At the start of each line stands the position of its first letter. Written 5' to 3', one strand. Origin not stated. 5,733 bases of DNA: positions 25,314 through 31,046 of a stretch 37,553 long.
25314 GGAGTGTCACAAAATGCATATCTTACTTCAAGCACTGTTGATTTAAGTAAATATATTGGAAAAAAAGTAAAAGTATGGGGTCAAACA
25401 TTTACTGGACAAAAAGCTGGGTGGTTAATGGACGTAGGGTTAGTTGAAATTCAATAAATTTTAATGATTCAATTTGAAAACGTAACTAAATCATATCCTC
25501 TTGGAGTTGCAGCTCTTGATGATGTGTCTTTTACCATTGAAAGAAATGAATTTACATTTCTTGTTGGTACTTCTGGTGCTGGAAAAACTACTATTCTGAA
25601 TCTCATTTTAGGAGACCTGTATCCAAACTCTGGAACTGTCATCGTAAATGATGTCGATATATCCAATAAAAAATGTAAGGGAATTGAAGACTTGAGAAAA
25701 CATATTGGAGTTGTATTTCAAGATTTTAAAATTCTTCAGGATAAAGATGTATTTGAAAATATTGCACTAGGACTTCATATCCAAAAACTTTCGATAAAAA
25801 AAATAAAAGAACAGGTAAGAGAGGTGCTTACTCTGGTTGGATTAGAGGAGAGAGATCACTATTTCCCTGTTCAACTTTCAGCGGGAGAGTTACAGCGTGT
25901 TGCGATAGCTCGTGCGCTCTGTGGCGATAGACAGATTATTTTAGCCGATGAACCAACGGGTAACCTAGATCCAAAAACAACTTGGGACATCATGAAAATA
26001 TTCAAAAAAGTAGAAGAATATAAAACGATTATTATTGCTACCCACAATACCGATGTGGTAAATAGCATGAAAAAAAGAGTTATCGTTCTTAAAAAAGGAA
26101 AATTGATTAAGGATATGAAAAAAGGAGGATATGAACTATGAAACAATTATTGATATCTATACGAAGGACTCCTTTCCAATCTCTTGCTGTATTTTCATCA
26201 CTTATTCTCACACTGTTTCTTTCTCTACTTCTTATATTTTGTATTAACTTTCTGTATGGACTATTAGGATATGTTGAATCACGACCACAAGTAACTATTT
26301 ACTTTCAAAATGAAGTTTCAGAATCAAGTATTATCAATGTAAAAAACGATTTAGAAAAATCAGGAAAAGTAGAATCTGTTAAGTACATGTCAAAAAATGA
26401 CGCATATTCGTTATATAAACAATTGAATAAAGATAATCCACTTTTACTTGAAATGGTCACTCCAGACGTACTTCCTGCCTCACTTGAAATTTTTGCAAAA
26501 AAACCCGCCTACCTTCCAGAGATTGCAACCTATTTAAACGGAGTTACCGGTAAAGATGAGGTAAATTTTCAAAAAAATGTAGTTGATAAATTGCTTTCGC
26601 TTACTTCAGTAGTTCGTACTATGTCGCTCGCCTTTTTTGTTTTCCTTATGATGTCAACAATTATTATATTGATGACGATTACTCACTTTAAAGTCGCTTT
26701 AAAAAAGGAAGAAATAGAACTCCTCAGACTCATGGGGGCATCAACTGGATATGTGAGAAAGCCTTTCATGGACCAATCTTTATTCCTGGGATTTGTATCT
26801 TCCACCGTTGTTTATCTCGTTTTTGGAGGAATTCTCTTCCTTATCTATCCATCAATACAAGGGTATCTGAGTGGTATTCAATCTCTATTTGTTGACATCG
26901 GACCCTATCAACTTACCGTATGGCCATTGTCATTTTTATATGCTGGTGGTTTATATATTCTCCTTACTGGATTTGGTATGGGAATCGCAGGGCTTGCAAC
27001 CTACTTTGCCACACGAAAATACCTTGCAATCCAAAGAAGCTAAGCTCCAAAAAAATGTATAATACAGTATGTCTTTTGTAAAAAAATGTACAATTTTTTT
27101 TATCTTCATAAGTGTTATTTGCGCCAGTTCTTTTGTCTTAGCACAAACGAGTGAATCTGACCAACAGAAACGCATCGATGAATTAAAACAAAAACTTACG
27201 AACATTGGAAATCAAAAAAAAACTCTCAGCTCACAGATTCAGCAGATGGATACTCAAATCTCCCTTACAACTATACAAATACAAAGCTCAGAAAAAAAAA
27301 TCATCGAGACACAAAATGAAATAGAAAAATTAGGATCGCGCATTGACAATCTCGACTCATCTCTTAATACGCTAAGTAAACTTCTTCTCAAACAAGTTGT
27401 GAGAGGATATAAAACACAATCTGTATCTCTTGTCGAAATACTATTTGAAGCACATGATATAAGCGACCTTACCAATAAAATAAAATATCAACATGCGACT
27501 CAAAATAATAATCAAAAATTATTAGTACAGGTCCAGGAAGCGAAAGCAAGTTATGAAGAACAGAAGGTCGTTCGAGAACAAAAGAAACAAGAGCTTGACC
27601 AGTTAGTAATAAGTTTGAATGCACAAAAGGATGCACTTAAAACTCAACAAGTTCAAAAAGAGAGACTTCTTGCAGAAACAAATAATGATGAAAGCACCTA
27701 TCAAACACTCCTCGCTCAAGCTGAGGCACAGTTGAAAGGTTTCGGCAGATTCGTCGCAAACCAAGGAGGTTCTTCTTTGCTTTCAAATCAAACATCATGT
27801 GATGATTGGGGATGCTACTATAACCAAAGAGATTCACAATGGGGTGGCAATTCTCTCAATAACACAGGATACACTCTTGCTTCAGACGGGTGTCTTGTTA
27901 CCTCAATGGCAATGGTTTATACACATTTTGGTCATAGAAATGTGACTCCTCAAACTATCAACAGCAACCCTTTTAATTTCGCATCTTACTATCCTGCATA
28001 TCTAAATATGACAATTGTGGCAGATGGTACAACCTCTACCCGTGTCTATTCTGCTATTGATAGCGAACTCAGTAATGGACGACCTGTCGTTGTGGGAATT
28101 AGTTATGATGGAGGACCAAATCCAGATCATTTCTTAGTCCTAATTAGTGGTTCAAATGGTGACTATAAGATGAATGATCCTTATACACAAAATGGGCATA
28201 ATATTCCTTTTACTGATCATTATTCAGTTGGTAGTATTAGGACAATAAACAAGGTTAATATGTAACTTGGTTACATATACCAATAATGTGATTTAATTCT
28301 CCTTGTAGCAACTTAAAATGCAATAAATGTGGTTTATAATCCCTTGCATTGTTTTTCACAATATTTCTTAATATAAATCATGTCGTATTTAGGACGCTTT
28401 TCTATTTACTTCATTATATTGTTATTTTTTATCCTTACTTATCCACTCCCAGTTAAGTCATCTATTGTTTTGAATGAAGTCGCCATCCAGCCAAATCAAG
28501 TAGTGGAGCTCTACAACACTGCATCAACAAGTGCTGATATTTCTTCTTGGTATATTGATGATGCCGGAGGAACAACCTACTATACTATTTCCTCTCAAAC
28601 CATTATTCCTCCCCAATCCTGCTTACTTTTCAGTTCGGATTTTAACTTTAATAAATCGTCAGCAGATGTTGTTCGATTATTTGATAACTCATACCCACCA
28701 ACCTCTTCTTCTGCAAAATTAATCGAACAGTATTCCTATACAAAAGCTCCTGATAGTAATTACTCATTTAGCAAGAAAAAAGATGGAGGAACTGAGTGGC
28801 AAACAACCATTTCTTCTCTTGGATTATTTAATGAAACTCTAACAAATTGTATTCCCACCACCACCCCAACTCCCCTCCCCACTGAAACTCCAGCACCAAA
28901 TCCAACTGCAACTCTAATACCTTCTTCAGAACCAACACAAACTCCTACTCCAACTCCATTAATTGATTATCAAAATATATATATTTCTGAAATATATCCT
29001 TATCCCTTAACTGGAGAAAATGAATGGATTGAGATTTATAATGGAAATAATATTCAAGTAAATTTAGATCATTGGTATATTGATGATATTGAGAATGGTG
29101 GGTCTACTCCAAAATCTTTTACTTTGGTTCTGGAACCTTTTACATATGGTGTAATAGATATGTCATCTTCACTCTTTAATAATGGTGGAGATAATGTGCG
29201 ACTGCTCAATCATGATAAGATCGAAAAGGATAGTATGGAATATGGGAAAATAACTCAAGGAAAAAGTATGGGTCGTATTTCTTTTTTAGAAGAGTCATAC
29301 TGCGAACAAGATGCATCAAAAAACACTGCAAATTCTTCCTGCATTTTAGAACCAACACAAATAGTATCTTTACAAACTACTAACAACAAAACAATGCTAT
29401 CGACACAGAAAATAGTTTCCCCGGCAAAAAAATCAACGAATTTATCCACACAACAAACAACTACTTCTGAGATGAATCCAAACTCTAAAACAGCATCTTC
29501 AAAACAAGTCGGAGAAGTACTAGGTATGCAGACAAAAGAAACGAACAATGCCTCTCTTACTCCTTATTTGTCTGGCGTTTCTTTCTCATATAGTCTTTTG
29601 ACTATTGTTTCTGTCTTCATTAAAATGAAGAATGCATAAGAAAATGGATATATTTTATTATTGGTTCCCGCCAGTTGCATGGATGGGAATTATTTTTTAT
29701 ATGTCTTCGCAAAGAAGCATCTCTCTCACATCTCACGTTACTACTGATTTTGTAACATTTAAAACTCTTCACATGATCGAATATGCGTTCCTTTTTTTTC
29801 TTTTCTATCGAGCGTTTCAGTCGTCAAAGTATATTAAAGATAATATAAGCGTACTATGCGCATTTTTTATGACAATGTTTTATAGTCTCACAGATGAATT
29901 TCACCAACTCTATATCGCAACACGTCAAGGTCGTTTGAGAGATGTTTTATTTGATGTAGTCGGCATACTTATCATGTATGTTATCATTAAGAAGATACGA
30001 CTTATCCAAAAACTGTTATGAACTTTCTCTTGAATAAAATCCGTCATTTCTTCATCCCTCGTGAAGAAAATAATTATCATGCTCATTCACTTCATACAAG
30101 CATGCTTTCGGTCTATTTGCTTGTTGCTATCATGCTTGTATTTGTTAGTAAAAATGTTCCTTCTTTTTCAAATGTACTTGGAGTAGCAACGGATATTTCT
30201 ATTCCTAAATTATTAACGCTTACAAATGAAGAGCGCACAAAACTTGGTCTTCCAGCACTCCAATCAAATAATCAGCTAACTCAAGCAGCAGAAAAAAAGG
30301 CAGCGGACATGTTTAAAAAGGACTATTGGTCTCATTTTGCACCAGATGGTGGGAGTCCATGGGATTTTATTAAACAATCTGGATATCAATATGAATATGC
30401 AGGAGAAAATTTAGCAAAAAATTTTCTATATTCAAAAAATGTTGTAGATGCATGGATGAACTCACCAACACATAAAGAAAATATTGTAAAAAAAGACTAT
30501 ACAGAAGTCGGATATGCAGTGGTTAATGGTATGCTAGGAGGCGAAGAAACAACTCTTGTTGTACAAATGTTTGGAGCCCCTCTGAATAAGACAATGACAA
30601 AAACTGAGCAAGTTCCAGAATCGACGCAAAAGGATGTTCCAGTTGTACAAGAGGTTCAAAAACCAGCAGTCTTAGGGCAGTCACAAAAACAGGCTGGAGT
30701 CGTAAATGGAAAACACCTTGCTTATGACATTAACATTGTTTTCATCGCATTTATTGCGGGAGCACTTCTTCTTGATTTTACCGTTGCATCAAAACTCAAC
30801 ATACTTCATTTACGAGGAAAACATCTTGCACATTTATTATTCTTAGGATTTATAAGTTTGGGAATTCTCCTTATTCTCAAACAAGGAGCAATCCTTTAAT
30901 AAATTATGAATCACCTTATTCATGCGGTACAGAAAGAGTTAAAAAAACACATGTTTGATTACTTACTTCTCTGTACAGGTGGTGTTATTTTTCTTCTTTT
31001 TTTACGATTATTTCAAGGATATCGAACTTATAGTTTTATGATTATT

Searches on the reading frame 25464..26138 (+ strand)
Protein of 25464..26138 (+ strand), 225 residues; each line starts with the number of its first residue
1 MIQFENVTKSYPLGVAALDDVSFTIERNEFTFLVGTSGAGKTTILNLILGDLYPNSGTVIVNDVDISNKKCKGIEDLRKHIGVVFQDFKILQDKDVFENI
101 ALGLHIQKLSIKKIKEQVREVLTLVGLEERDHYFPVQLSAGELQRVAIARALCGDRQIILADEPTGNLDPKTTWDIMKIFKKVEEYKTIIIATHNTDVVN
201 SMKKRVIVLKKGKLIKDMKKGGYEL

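Call 9: search_protein_families(library=pfam, proteins=[window:25464-26138:+], max_evalue=0.01)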
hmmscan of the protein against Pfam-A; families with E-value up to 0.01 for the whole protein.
window:25464-26138:+ (225 aa): 12 families
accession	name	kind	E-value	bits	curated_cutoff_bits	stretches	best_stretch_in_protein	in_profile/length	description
PF00005.33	ABC_tran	-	2.1e-34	119.5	25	1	18-165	1-136/137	ABC transporter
PF13304.12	AAA_21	-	5e-07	30.5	27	1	143-198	243-302/304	AAA domain, putative AbiEii toxin, Type IV TA system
PF02463.25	SMC_N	-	6.7e-06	26.1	40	1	28-210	24-213/220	RecF/RecN/SMC N terminal domain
PF20720.3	nSTAND3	-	0.00015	21.9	27.2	1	18-64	7-54/155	Novel STAND NTPase 3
PF13555.12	AAA_29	-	0.00034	20.7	27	1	19-56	13-50/61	P-loop containing region of AAA domain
PF03193.22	RsgA_GTPase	-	0.00043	20.6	30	1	24-53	103-131/174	RsgA GTPase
PF13401.12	AAA_22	-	0.0015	19.3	27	1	28-81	5-54/130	AAA domain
PF02492.25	cobW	-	0.0022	18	20.7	0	31-65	3-38/180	CobW/HypB/UreG, nucleotide-binding domain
PF00931.28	NB-ARC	-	0.0023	17.7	23.5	0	29-206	19-148/248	NB-ARC domain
PF19044.6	P-loop_TraG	-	0.0029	16.7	25.8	1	22-69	23-70/413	TraG P-loop domain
PF13238.12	AAA_18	-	0.0031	18.4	29.4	0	32-72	2-39/128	AAA domain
PF06414.18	Zeta_toxin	-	0.0039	17.1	22.3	0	26-62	14-50/199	Zeta toxin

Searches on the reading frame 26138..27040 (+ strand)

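Call 9: search_protein_families(library=pfam, proteins=[window:26138-27040:+], max_evalue=0.01)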
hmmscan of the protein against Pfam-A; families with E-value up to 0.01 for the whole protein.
window:26138-27040:+ (301 aa): 2 families
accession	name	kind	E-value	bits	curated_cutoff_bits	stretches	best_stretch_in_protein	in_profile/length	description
PF18075.7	FtsX_ECD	-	1.1e-15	58.5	23.5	1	51-142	2-96/96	FtsX extracellular domain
PF02687.27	FtsX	-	3.5e-10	40.4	25.5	1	165-287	2-114/120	FtsX-like permease C-terminal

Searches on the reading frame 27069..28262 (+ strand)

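Call 9: search_protein_families(library=pfam, proteins=[window:27069-28262:+], max_evalue=0.01)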
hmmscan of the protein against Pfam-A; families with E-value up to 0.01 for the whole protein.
window:27069-28262:+ (398 aa): 4 families
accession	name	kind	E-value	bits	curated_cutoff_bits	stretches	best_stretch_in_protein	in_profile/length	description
PF13529.12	Peptidase_C39_2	-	1.4e-06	29.4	24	1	250-372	5-143/143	Peptidase_C39 like family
PF24568.1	CC_PcsB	-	0.00014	22.1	27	1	93-164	2-74/75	Peptidoglycan hydrolase PcsB, coiled-coil domain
PF11932.13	DUF3450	-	0.0003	20.6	32.6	1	14-110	10-106/241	Protein of unknown function (DUF3450)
PF07889.17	DUF1664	-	0.0058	17.1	34.6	1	38-104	49-115/124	Protein of unknown function (DUF1664)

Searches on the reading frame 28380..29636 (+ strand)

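Call 9: search_protein_families(library=pfam, proteins=[window:28380-29636:+], max_evalue=0.01)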
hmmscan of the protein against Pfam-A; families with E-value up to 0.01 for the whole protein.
window:28380-29636:+ (419 aa): 1 family
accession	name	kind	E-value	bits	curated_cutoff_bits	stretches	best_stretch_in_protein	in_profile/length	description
PF00932.25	LTD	-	2.8e-21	76.4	34.3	2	198-289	6-108/109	Lamin Tail Domain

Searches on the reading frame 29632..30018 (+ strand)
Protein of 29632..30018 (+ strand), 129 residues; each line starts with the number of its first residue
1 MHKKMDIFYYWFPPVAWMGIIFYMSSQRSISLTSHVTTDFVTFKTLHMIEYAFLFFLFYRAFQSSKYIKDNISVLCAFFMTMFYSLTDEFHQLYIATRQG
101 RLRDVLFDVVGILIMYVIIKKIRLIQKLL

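Call 9: search_protein_families(library=pfam, proteins=[window:29632-30018:+], max_evalue=0.01)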
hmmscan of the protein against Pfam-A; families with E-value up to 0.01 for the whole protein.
window:29632-30018:+ (129 aa): 1 family
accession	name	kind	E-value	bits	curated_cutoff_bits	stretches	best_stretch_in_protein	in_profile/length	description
PF04892.17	VanZ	-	6.1e-14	53.2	30.1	1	12-120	3-123/126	VanZ like family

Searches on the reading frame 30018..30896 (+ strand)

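Call 9: search_protein_families(library=pfam, proteins=[window:30018-30896:+], max_evalue=0.01)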
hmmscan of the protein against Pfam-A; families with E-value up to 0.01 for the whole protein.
window:30018-30896:+ (293 aa): 1 family
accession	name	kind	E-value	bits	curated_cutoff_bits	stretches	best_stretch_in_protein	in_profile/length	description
PF00188.32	CAP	-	1.6e-20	74.5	21.1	1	66-183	1-115/117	Cysteine-rich secretory protein family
